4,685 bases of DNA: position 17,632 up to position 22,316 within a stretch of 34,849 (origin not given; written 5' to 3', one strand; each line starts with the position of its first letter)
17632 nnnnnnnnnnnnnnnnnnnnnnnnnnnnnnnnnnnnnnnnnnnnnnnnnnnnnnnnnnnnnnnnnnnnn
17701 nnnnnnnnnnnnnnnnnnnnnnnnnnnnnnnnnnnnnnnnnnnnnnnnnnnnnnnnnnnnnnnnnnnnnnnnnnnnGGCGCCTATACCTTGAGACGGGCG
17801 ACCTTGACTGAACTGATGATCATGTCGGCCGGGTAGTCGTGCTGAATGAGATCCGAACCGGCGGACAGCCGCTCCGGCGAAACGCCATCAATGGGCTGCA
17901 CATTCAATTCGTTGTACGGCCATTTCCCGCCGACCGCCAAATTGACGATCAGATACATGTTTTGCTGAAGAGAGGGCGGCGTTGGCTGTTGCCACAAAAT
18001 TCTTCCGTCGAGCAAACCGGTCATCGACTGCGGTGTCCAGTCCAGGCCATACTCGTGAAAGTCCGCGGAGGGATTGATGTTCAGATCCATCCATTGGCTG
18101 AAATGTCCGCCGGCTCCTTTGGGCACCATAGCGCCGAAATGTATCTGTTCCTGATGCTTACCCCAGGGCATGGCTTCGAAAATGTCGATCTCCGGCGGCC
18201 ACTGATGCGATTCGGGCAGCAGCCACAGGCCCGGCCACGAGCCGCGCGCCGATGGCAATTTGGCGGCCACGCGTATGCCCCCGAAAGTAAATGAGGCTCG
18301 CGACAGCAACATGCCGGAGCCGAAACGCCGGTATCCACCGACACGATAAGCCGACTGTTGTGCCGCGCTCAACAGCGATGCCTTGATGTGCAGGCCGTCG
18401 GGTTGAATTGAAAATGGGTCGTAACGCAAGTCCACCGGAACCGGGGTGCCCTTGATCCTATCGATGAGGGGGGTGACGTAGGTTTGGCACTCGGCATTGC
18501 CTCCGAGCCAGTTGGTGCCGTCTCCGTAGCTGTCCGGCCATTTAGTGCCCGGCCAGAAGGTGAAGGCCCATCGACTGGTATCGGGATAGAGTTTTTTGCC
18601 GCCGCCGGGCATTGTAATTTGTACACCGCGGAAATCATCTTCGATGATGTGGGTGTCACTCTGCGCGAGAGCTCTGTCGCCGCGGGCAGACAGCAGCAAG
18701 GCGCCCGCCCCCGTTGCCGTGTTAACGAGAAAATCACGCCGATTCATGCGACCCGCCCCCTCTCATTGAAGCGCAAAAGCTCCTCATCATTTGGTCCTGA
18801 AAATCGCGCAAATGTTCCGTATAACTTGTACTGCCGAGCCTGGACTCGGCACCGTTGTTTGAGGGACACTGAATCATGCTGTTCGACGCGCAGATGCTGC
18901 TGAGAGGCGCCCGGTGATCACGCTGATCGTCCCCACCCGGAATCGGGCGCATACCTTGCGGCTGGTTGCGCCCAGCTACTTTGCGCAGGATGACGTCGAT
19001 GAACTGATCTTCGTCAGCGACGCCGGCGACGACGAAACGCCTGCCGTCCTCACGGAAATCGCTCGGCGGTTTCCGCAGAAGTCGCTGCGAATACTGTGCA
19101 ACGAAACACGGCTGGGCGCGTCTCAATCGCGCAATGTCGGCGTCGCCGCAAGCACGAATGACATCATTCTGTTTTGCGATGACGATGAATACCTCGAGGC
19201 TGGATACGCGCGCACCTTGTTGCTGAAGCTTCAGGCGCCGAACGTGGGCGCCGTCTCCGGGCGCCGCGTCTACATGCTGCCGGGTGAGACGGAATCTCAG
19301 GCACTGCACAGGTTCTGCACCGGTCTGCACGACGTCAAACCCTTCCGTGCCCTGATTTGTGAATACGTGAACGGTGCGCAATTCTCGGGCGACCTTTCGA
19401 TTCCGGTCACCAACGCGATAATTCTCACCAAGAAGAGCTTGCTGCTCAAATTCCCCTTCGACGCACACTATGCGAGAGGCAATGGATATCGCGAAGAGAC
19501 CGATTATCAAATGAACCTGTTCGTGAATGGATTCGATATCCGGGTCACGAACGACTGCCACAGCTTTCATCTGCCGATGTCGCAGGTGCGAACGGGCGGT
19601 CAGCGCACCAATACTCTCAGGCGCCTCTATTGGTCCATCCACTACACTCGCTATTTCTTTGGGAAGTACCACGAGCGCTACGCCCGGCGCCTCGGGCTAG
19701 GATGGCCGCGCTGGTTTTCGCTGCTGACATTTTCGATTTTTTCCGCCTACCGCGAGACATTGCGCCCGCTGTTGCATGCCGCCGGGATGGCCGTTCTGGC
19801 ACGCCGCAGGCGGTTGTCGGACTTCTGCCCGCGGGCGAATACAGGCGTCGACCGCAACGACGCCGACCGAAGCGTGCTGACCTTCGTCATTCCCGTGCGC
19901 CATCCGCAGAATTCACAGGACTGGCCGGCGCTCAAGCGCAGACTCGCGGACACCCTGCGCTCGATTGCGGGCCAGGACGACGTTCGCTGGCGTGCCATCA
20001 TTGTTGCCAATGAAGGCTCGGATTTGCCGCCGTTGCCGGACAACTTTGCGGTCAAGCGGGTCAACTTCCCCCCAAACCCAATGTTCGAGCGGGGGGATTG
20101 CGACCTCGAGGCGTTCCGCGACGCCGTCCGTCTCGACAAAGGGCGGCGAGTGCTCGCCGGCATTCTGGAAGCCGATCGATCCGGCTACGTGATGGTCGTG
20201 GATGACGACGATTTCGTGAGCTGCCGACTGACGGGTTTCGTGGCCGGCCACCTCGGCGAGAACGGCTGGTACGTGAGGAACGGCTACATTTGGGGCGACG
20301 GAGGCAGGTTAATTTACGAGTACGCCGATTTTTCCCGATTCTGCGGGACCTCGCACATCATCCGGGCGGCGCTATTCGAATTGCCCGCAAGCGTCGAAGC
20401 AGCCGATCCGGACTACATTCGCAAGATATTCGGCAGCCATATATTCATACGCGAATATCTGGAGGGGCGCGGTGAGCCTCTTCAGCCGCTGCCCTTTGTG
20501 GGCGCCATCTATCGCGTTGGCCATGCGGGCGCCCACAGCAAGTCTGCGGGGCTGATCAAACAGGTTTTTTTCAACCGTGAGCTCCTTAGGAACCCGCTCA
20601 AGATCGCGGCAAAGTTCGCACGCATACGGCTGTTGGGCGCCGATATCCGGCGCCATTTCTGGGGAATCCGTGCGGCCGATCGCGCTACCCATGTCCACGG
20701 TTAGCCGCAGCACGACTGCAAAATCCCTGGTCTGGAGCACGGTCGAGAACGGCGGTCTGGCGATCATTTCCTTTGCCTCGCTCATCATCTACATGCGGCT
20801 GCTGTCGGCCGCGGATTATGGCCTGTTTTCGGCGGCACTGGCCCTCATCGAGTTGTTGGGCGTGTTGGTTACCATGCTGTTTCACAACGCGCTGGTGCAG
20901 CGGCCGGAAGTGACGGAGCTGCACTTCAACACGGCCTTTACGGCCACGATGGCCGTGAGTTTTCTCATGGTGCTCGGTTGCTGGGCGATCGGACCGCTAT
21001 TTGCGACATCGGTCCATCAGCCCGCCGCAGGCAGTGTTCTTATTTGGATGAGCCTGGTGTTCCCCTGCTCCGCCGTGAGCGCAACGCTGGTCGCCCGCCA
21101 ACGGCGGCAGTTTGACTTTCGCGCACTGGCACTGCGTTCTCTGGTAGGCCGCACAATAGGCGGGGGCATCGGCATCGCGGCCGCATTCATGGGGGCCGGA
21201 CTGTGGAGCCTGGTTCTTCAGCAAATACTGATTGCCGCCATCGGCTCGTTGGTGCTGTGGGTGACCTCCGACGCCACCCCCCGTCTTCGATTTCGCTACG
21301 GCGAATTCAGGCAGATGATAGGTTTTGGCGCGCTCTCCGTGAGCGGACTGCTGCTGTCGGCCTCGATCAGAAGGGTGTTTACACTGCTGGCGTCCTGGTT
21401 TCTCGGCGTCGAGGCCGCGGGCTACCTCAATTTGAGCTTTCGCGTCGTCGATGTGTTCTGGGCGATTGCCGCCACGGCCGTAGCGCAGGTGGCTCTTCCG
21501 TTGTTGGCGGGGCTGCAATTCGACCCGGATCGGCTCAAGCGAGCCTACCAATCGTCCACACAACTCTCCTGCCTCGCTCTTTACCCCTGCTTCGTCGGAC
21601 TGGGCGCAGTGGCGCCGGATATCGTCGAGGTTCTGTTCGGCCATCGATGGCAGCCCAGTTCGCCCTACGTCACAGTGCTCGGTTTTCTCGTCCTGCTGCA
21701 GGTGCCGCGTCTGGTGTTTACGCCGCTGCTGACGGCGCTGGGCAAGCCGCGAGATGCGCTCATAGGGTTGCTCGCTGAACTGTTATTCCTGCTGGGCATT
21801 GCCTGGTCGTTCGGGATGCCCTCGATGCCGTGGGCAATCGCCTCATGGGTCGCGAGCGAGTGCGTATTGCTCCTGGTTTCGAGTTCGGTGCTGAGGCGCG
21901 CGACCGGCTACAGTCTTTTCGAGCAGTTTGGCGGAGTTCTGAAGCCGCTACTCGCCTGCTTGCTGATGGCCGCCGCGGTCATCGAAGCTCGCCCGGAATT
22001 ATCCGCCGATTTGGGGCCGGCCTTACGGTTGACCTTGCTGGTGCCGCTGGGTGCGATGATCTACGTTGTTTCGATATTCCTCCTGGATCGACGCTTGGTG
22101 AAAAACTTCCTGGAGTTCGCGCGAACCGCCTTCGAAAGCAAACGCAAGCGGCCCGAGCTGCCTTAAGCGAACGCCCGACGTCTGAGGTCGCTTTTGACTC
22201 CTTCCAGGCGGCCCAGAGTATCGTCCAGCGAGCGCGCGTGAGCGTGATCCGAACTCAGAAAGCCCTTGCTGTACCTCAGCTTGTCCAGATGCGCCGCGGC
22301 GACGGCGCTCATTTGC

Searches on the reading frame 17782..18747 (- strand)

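Call 28: search_protein_families(library=ncbifam, proteins=[window:17782-18747:-], max_evalue=0.0001)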
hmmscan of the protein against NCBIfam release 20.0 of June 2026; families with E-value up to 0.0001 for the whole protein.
window:17782-18747:- (321 aa): 2 families
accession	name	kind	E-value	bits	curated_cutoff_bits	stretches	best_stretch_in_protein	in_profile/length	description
NF052454.1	BtaGlycanEglC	equivalog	1.9e-29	102.9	700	1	79-275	250-434/459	endo-1,3-1,4-beta-glycanase EglC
NF047856.1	BGlucanaseBglS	equivalog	2e-06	27.5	300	1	138-256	78-193/237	beta-glucanase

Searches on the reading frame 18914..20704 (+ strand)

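Call 28: search_protein_families(library=ncbifam, proteins=[window:18914-20704:+], max_evalue=0.0001)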
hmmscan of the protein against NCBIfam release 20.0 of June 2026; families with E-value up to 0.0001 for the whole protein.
window:18914-20704:+ (596 aa): 10 families
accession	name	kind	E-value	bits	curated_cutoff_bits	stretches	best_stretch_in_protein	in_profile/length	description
TIGR03965.1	mycofact_glyco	equivalog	3.1e-16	59.3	280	1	2-134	76-204/467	mycofactocin biosynthesis glycosyltransferase MftF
NF038299.1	EPS_HpsN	equivalog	3e-11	42.8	425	1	2-118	3-119/317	hormogonium polysaccharide biosynthesis glycosyltransferase HpsN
NF041875.1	EPS_EpsD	equivalog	4.1e-11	42.9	370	1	4-93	3-91/325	exopolysaccharide biosynthesis glycosyltransferase EpsD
NF038302.1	EPS_HpsE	equivalog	2.5e-08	33.2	300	1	2-117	3-123/307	hormogonium polysaccharide biosynthesis glycosyltransferase HpsE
TIGR03937.1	PgaC_IcaA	equivalog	1.8e-06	27.2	422.3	1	1-116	46-161/407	poly-beta-1,6-N-acetyl-D-glucosamine synthase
TIGR04440.1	glyco_TIGR04440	domain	2.4e-06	27.5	70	0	2-128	2-129/215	TIGR00180 family glycosyltransferase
NF007482.0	PRK10073.1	equivalog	4.8e-06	25.8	423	1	2-103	8-107/334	glycosyltransferase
NF050050.1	ProtGlycPglI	equivalog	1.4e-05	24.6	500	1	2-106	4-108/306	GalNAc(5)-diNAcBac-PP-undecaprenol beta-1,3-glucosyltransferase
TIGR03472.1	HpnI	equivalog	3.1e-05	23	310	1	30-115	72-160/373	bacteriohopanetetrol glucosamine biosynthesis glycosyltransferase HpnI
NF041394.1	GtaseAglG_Halo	equivalog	3.6e-05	23.2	440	1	27-117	32-118/304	glucosyl-dolichyl phosphate glucuronosyltransferase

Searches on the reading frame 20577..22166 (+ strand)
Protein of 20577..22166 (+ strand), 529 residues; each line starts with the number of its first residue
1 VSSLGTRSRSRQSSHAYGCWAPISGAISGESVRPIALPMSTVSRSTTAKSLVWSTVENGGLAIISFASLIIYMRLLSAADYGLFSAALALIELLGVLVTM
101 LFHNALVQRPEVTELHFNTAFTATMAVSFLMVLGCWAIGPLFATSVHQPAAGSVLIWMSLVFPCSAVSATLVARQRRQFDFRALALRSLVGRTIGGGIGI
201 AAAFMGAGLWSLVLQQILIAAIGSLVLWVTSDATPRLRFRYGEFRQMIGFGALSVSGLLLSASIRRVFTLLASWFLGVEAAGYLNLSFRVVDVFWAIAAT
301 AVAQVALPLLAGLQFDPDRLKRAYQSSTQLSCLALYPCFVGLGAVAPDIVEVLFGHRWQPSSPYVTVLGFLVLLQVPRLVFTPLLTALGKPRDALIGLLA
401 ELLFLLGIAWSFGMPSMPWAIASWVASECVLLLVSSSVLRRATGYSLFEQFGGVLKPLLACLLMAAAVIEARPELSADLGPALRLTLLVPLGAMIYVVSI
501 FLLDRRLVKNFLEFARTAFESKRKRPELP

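Call 28: search_protein_families(library=ncbifam, proteins=[window:20577-22166:+], max_evalue=0.0001)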
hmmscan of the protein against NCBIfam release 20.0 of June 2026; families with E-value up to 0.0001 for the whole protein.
window:20577-22166:+ (529 aa): 4 families
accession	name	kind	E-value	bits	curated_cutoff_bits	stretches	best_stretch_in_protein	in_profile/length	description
NF007773.0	PRK10459.1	equivalog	4.5e-38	131.5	273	1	51-515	11-480/492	MOP flippase family protein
NF058658.1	Oglyco_Wzx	exception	1.1e-37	130.2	720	1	44-515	7-475/478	O-glycosylation flippase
NF047674.1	TeichurnBiosyTuaB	equivalog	3.9e-34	118.5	580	1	47-500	8-466/469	teichuronic acid biosynthesis protein TuaB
NF041503.1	WZX_like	subfamily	3.4e-06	26.4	300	1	264-387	248-372/429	O-unit flippase-like protein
